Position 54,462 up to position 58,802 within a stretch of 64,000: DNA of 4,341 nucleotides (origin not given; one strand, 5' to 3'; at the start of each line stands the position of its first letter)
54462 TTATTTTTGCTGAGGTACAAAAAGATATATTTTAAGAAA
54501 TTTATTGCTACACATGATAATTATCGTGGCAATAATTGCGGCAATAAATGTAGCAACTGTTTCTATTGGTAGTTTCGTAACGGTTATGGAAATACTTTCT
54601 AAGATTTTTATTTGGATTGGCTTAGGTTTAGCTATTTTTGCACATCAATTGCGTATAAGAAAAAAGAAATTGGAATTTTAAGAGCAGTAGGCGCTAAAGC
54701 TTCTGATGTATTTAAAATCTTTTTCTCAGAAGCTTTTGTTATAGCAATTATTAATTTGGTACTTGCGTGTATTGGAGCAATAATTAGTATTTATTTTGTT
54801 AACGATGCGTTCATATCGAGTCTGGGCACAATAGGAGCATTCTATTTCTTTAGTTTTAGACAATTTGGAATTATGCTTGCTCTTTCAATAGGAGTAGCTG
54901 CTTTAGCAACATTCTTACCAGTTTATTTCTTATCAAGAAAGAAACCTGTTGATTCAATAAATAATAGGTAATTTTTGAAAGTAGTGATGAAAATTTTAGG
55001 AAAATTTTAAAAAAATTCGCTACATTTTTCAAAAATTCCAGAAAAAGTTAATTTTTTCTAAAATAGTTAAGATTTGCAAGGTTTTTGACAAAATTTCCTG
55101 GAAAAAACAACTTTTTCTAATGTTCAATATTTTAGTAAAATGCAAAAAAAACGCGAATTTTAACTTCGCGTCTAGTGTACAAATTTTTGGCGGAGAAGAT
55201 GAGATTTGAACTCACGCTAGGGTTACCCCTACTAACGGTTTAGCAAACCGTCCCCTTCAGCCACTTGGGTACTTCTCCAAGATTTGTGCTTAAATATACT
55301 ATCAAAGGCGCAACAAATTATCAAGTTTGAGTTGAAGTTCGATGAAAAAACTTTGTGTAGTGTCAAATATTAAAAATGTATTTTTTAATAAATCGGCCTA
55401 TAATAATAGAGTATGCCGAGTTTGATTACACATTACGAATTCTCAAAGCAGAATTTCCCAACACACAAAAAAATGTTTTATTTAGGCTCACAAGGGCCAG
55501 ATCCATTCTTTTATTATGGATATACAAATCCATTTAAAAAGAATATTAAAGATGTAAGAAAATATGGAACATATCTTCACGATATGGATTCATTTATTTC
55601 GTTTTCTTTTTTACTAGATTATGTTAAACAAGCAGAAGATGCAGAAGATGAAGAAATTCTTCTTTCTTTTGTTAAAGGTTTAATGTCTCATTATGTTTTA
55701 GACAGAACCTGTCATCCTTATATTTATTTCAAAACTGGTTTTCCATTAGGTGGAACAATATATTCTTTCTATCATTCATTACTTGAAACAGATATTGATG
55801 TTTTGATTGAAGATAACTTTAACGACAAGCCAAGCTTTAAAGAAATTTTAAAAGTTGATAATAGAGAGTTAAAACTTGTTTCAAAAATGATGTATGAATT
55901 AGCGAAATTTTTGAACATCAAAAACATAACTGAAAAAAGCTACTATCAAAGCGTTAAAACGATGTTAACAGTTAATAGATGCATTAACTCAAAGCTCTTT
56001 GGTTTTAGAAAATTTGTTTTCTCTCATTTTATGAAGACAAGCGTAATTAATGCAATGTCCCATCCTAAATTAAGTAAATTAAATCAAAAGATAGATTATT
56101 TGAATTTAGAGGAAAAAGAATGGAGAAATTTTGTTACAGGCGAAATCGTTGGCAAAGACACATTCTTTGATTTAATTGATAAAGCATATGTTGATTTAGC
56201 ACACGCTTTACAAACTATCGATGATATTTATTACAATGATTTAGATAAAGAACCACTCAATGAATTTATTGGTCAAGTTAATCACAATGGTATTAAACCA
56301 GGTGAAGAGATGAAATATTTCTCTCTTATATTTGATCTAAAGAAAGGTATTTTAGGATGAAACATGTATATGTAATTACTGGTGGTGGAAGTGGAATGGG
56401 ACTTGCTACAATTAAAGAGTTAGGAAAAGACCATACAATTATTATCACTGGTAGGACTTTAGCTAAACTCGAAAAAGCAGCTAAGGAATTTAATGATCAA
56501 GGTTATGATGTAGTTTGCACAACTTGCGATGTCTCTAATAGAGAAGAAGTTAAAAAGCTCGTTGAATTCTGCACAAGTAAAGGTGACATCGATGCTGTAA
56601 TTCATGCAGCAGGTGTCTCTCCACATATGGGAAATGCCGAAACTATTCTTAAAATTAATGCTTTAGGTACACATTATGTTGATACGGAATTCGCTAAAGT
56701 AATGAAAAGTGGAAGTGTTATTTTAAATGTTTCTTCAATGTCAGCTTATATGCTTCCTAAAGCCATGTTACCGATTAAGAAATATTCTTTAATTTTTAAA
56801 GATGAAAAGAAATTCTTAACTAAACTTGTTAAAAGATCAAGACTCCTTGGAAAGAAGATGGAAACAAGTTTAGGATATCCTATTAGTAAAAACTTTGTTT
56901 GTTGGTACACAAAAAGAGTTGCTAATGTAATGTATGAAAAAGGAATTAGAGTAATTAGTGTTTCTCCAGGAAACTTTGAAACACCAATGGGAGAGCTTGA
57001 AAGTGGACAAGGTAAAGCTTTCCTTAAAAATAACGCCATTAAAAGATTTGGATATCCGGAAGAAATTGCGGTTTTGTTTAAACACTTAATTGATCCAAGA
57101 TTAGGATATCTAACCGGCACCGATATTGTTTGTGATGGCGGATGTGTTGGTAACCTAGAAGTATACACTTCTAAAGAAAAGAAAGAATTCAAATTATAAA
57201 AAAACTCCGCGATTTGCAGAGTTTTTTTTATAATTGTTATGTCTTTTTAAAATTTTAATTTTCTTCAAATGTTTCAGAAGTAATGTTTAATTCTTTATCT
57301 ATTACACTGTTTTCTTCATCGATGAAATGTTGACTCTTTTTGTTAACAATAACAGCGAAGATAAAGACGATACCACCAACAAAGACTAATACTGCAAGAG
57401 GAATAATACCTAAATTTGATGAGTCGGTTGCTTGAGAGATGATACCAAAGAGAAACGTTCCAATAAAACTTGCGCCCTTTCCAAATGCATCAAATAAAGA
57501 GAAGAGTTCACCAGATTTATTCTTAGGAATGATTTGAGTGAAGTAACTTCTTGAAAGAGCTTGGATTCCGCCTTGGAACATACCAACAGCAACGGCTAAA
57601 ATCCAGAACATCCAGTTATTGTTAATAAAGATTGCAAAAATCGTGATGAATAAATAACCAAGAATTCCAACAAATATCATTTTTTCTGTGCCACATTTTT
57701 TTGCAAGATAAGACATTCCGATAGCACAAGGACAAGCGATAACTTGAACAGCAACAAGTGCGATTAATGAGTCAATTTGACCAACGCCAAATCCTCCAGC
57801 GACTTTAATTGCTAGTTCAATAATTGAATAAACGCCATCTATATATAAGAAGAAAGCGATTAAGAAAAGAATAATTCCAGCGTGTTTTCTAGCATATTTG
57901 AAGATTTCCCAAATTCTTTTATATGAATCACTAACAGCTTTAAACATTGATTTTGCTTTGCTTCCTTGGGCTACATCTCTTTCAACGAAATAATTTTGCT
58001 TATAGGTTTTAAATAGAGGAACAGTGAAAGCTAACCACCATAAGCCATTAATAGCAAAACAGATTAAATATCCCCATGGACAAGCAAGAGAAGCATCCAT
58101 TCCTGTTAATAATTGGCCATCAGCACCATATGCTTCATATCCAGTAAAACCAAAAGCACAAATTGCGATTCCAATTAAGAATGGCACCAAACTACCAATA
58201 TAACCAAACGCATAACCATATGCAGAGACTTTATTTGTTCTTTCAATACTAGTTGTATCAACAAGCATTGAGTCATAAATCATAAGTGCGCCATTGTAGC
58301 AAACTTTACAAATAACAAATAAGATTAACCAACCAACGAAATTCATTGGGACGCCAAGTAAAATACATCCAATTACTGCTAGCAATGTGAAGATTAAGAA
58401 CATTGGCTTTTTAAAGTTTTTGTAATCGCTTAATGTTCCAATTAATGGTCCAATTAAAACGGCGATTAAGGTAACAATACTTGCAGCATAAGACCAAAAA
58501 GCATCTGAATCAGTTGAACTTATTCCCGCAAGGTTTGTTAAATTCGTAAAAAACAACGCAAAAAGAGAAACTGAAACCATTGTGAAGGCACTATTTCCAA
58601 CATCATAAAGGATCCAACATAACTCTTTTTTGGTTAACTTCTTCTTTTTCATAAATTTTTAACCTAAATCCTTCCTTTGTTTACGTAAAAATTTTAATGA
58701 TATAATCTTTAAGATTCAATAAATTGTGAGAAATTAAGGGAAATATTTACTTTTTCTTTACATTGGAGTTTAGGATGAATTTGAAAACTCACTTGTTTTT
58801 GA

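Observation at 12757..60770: Dispersed, single-orientation family of ~40-bp A-tract repeats with a TTCC(W)GGAA / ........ core, tandemly arrayed in at least ten intergenic regions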

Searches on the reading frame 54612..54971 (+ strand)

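Call 19: search_protein_families(library=pfam, proteins=[window:54612-54971:+])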
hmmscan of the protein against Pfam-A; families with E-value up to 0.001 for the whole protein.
window:54612-54971:+ (119 aa): 1 family
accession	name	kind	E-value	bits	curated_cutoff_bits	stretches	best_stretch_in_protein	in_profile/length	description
PF02687.27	FtsX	-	8.6e-16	58.5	25.5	1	11-112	21-120/120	FtsX-like permease C-terminal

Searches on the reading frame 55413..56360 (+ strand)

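Call 19: search_protein_families(library=pfam, proteins=[window:55413-56360:+])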
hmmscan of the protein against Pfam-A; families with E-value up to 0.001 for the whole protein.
window:55413-56360:+ (315 aa): 1 family
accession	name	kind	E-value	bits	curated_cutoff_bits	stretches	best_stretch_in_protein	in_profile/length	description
PF00882.24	Zn_dep_PLPC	-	4e-07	30.6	26.8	1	15-145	22-128/167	Zinc dependent phospholipase C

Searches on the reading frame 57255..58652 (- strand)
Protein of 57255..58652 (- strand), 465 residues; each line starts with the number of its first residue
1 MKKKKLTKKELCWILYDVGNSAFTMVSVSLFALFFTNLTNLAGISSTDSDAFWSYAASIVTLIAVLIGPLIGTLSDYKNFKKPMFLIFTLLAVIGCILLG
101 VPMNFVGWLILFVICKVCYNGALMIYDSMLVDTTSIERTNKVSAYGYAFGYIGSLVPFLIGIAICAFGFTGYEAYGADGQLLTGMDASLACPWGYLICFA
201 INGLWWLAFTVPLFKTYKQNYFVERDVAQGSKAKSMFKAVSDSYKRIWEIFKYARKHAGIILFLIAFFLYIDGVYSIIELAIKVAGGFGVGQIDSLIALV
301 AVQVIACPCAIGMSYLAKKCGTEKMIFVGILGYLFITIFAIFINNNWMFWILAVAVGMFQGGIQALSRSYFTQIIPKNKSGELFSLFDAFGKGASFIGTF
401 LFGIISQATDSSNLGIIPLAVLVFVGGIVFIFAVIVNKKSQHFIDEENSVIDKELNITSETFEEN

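Call 19: search_protein_families(library=pfam, proteins=[window:57255-58652:-])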
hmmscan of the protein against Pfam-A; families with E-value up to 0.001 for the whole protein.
window:57255-58652:- (465 aa): 3 families
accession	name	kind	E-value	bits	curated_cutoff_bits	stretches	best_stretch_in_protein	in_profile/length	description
PF11700.14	ATG22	-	6.7e-50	170.6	24.1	1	46-439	66-477/482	Vacuole effluxer Atg22 like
PF07690.21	MFS_1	-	1.6e-21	77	33.4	2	262-436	1-175/347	Major Facilitator Superfamily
PF00083.30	Sugar_tr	-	1.9e-05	24.2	22.3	1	296-436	49-191/452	Sugar (and other) transporter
